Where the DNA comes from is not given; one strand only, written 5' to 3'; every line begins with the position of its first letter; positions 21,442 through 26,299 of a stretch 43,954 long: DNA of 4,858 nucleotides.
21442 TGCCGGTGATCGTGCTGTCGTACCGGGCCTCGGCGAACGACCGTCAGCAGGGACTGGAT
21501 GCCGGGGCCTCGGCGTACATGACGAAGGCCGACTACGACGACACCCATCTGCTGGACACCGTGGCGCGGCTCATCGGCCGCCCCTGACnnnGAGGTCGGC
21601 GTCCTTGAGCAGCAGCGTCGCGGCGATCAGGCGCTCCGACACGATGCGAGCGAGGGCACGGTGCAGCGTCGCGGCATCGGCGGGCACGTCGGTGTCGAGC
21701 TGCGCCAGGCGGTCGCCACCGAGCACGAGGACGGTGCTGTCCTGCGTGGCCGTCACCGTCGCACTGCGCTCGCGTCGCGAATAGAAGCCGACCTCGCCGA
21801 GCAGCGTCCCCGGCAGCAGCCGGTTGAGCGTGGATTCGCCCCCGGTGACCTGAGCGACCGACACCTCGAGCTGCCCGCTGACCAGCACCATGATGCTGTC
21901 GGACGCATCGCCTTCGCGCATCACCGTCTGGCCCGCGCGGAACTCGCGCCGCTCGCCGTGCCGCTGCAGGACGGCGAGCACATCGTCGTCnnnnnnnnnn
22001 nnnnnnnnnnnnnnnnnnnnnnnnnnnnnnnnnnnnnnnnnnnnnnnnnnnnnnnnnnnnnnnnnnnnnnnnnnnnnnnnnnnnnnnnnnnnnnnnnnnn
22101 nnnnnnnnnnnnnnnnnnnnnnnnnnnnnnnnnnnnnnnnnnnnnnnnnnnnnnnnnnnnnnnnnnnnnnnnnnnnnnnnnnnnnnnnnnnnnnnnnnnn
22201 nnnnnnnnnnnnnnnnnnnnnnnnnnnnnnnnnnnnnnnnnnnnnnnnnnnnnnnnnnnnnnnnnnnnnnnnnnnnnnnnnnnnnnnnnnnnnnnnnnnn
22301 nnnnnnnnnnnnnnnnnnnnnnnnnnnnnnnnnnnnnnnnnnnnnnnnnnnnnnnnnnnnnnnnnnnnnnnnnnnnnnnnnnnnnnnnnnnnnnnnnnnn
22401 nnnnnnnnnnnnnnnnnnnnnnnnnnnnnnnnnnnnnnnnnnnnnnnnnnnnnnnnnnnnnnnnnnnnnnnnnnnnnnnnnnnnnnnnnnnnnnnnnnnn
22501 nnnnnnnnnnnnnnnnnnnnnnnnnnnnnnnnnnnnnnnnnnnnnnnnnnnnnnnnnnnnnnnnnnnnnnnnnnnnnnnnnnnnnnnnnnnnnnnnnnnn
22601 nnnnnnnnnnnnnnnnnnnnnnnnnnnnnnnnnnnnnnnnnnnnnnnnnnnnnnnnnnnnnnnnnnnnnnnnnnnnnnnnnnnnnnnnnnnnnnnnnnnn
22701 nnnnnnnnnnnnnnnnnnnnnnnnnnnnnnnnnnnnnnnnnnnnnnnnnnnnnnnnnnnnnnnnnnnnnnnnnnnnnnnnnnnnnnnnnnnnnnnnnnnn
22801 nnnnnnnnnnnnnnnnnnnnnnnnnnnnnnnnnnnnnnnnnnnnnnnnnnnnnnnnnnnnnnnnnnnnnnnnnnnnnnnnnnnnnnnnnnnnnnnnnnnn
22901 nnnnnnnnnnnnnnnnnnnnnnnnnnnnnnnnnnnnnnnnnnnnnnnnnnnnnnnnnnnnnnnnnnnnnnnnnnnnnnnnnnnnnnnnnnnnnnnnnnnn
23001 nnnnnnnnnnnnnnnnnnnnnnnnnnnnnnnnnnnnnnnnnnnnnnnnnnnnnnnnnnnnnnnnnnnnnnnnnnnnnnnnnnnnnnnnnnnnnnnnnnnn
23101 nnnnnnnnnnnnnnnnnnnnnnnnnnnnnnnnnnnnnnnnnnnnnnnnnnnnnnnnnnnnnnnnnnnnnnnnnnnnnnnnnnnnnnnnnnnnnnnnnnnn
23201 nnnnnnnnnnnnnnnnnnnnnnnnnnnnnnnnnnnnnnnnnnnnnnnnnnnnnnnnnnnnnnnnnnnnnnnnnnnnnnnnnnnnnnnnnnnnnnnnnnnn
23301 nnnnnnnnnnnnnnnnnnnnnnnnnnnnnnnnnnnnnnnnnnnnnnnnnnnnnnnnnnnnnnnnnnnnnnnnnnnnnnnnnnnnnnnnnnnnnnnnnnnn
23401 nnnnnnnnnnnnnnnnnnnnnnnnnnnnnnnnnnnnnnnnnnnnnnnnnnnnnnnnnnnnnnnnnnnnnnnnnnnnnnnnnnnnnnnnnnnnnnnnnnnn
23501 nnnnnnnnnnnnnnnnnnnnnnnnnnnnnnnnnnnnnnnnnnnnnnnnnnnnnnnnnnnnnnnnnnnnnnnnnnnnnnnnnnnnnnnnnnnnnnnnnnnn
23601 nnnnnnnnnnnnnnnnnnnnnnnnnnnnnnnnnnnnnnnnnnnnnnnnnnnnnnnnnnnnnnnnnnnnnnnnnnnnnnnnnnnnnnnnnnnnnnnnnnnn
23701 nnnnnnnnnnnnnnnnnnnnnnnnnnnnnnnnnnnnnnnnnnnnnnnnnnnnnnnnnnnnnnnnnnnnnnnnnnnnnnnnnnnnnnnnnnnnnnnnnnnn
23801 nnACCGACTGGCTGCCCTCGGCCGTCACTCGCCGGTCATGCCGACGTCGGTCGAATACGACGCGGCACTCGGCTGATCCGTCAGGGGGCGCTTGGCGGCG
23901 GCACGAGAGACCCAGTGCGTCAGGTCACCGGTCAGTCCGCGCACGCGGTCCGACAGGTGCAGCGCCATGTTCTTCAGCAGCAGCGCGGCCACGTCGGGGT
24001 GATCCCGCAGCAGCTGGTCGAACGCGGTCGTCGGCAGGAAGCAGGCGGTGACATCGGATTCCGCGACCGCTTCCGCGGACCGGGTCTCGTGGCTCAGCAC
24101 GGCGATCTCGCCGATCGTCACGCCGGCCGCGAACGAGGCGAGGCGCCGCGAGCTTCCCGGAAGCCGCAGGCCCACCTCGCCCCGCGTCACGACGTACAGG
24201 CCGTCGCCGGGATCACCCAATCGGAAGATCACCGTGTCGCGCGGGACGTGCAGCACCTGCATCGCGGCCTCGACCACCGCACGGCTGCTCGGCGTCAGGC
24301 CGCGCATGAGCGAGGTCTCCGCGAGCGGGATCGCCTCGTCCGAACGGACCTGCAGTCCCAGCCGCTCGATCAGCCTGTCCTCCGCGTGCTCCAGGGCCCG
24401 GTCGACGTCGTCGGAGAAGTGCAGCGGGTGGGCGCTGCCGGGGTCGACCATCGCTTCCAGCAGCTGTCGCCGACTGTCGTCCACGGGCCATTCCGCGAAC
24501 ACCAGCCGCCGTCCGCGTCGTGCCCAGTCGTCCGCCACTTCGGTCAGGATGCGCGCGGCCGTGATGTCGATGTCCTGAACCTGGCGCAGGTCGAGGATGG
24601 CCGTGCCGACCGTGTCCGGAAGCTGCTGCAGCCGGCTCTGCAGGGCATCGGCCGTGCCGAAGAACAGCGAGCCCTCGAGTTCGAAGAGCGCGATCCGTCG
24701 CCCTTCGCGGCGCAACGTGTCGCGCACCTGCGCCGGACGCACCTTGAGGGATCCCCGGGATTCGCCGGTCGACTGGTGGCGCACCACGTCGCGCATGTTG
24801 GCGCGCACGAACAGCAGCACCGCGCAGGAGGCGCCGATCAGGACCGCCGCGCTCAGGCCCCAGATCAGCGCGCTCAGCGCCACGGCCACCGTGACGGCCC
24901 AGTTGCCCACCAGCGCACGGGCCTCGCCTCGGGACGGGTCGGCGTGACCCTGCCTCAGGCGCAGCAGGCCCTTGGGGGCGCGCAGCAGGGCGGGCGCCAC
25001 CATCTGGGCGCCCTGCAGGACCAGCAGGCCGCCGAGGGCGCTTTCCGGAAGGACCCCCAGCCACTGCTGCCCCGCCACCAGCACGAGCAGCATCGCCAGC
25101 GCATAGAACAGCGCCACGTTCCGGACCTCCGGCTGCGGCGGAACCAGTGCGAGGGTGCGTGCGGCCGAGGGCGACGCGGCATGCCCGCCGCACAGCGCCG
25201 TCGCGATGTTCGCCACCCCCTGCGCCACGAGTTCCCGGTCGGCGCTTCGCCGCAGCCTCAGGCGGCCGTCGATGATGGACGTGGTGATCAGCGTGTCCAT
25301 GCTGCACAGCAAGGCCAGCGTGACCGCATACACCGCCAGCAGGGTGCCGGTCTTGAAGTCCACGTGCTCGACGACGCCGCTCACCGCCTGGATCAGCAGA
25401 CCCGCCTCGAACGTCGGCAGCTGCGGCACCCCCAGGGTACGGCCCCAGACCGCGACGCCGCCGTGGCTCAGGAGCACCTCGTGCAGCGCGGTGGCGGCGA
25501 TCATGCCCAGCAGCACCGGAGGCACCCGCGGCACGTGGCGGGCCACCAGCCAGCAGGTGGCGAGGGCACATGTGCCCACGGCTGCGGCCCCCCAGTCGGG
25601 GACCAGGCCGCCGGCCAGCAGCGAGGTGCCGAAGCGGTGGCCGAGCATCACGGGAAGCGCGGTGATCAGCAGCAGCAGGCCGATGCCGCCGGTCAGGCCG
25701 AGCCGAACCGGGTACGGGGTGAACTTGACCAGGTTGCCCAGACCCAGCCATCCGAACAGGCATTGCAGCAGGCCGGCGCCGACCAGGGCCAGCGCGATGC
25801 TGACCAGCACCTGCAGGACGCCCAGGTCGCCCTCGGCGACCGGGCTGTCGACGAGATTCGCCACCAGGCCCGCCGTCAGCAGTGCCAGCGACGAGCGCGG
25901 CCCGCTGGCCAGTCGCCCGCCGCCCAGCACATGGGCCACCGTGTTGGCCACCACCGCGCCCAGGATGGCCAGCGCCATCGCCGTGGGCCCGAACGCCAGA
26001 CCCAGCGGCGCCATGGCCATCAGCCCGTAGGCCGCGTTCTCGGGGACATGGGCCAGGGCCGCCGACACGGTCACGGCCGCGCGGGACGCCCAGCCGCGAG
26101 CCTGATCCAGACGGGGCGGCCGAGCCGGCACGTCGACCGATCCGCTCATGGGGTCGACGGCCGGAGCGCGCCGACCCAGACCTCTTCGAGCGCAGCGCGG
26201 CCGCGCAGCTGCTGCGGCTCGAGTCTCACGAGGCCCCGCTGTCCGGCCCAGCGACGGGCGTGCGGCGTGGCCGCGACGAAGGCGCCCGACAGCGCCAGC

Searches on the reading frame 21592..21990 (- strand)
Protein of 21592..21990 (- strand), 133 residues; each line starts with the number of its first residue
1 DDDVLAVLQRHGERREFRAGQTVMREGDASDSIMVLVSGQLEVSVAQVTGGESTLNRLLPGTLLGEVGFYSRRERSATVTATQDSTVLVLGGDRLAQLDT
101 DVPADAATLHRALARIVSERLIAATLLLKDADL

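Call 44: search_solved_structures(query=window:21592-21990:-, max_evalue=0.001, show_alignments=0)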
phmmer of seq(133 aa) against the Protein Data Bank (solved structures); distinct sequences matched with E-value up to 0.001: 71 (the best 60 are shown).
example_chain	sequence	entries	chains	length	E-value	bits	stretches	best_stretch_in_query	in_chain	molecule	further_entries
3of1_A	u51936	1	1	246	5e-12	49.4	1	15-94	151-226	cAMP-dependent protein kinase regulatory subunit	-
9ya0_MA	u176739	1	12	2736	6.1e-10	42.7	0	16-90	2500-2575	PCR12, TGME49_219070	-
5h5o_A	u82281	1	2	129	2.9e-09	40.5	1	4-120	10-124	Diguanylate cyclase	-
4ev0_A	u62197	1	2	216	3.3e-09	40.4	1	11-123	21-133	Transcription regulator, Crp family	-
7pza_A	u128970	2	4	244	6e-08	36.3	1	3-114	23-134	Putative cAMP-binding protein-catabolite gene activator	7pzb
2pqq_A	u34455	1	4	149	8.7e-08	35.8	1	5-118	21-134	Putative transcriptional regulator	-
3h3u_A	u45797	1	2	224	2.1e-07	34.6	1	4-117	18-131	PROBABLE TRANSCRIPTIONAL REGULATORY PROTEIN (PROBABLY CRP/FNR-FAMILY)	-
3mzh_A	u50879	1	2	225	2.1e-07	34.5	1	4-117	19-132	PROBABLE TRANSCRIPTIONAL REGULATORY PROTEIN (PROBABLY CRP/FNR-FAMILY)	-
3d0s_A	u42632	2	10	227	2.1e-07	34.5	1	4-117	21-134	TRANSCRIPTIONAL REGULATORY PROTEIN | PROBABLE TRANSCRIPTIONAL REGULATORY PROTEIN (PROBABLY CRP/ FNR-FAMILY)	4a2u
3i54_A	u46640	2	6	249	2.8e-07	34.1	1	4-117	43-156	Transcriptional regulator, Crp/Fnr family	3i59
5jr7_B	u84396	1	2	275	9.5e-07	32.4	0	15-82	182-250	cAMP-dependent protein kinase type I-alpha regulatory subunit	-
4cyd_A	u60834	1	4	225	9.6e-07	32.4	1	13-118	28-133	PROBABLE TRANSCRIPTION REGULATOR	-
4byy_A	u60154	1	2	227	9.8e-07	32.4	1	13-118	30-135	TRANSCRIPTIONAL REGULATOR, CRP/FNR FAMILY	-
5j3u_A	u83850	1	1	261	1e-06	32.3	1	14-111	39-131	Protein Kinase A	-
1ne4_A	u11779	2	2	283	1.1e-06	32.2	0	15-82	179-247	cAMP-dependent protein kinase type I-alpha regulatory chain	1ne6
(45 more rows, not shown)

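Call 63: search_solved_structures(query=window:21592-21990:-, max_evalue=1e-8, show_alignments=4)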
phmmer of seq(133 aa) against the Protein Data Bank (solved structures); distinct sequences matched with E-value up to 1e-8: 4.
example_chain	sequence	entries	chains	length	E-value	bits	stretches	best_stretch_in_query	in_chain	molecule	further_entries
3of1_A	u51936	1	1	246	5e-12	49.4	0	15-94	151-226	cAMP-dependent protein kinase regulatory subunit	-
9ya0_MA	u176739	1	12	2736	6.1e-10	42.7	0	16-90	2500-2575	PCR12, TGME49_219070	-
5h5o_A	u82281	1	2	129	2.9e-09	40.5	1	4-120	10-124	Diguanylate cyclase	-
4ev0_A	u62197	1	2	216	3.3e-09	40.4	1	11-123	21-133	Transcription regulator, Crp family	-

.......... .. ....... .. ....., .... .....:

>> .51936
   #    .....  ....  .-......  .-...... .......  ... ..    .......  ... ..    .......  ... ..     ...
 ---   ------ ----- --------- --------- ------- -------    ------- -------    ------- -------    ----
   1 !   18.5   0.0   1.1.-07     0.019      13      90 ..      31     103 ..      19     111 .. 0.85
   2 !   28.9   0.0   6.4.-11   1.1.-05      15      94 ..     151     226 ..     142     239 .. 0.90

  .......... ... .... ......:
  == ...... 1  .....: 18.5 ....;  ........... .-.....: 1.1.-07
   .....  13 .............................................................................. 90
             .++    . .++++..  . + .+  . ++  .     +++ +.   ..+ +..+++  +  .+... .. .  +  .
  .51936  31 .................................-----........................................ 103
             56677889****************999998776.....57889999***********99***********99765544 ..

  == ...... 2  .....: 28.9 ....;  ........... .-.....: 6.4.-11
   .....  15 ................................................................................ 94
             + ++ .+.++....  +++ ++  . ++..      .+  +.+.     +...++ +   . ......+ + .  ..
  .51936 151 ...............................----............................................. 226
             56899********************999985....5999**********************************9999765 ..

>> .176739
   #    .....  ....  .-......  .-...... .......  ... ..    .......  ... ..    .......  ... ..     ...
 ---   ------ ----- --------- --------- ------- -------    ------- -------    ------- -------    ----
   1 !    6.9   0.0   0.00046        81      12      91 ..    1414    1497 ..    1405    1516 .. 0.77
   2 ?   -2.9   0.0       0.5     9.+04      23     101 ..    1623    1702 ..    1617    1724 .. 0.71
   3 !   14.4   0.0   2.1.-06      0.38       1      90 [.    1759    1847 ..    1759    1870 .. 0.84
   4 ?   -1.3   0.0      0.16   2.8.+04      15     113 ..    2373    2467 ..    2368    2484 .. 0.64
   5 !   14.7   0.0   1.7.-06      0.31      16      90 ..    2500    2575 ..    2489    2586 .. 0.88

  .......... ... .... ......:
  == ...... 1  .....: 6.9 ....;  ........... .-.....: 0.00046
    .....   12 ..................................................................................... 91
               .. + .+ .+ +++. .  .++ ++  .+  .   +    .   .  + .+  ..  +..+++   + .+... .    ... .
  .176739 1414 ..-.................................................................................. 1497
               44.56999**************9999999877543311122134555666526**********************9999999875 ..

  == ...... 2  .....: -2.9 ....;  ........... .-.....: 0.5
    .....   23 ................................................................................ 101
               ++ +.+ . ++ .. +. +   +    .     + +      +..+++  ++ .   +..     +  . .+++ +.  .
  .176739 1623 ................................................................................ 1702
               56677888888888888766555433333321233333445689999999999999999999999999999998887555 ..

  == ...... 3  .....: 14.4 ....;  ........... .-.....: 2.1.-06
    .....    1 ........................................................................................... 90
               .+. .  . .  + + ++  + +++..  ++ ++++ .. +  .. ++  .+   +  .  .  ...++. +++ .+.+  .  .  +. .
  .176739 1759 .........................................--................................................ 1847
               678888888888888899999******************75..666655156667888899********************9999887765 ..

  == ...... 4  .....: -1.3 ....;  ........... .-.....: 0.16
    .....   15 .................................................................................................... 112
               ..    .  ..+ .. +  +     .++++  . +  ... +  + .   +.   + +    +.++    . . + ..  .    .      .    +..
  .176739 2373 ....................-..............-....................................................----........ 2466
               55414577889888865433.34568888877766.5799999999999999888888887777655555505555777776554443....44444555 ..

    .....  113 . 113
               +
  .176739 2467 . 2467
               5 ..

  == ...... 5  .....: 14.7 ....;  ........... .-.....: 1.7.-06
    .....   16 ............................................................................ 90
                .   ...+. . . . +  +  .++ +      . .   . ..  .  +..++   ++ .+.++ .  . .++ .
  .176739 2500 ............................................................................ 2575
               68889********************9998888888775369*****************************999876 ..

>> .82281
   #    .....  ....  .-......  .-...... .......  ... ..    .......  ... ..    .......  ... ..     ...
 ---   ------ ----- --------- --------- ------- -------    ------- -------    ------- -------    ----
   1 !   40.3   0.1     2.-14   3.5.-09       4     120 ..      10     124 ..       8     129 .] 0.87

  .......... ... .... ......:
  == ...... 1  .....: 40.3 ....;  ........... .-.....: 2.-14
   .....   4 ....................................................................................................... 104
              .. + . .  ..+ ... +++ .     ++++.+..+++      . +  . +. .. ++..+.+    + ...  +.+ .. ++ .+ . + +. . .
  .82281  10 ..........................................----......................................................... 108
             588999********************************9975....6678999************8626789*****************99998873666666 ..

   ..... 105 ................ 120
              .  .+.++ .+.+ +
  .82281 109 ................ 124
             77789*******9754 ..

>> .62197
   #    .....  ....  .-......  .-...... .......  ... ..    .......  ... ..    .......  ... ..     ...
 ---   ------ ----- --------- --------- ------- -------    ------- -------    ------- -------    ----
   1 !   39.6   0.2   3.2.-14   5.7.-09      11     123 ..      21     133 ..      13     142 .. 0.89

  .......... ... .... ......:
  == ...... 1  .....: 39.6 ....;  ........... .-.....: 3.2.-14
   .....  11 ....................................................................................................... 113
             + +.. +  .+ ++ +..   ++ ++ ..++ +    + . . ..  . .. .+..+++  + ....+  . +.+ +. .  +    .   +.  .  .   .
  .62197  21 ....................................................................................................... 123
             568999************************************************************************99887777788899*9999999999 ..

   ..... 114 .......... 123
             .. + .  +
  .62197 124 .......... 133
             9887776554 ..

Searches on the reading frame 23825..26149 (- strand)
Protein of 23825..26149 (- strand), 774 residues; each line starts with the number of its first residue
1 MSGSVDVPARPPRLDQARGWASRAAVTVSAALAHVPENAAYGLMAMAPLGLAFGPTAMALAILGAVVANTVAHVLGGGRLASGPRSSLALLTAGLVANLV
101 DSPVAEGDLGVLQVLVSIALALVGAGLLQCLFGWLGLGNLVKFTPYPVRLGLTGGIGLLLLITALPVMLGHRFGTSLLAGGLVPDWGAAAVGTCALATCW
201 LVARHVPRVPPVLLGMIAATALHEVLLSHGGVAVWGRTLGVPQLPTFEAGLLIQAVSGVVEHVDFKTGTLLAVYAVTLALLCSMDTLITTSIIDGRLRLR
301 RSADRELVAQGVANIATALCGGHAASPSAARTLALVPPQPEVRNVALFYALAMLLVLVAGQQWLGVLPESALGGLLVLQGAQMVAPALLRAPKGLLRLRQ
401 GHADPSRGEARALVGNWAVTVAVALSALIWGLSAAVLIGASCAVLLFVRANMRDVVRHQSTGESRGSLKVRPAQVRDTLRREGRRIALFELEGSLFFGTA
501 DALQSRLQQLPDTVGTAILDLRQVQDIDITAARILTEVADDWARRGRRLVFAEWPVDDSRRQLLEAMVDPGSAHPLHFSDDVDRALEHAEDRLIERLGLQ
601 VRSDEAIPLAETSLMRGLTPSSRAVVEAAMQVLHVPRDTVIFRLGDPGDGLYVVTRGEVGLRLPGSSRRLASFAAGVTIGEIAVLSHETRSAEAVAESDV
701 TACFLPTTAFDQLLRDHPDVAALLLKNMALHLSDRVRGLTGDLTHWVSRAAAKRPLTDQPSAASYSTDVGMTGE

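Call 9: search_protein_families(library=pfam, proteins=[window:23825-26149:-], max_evalue=0.001)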
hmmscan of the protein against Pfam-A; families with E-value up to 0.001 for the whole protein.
window:23825-26149:- (774 aa): 4 families
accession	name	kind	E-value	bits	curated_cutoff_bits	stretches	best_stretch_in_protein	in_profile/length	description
PF00916.26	Sulfate_transp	-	1e-23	84.2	23.2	1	28-384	9-357/380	Sulfate permease family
PF00027.35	cNMP_binding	-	7.7e-17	61.5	27.5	1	634-717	3-89/89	Cyclic nucleotide-binding domain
PF01740.26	STAS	-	3.7e-09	36.8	22.6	1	485-552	9-78/106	STAS domain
PF13466.11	STAS_2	-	4.4e-05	24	29.2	1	490-553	2-65/80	STAS domain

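Call 58: search_protein_families(library=ncbifam, proteins=[window:23825-26149:-], max_evalue=0.00001)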
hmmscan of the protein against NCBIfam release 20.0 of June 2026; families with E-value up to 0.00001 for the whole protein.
window:23825-26149:- (774 aa): 4 families
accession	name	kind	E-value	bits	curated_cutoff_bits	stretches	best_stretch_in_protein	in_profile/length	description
NF008660.1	PRK11660.1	equivalog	4e-27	94.8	614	1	55-590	45-566/572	C4-dicarboxylic acid transporter DauA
NF050096.1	BicarbTportBicA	equivalog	2.2e-26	92.5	880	1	47-550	27-506/547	bicarbonate transporter BicA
TIGR00815.1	sulP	subfamily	2e-23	82.7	380.45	1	65-553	50-535/565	sulfate permease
NF058543.1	ActPatMycb56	equivalog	3.8e-06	26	460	1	625-726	14-116/317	acetyltransferase Pat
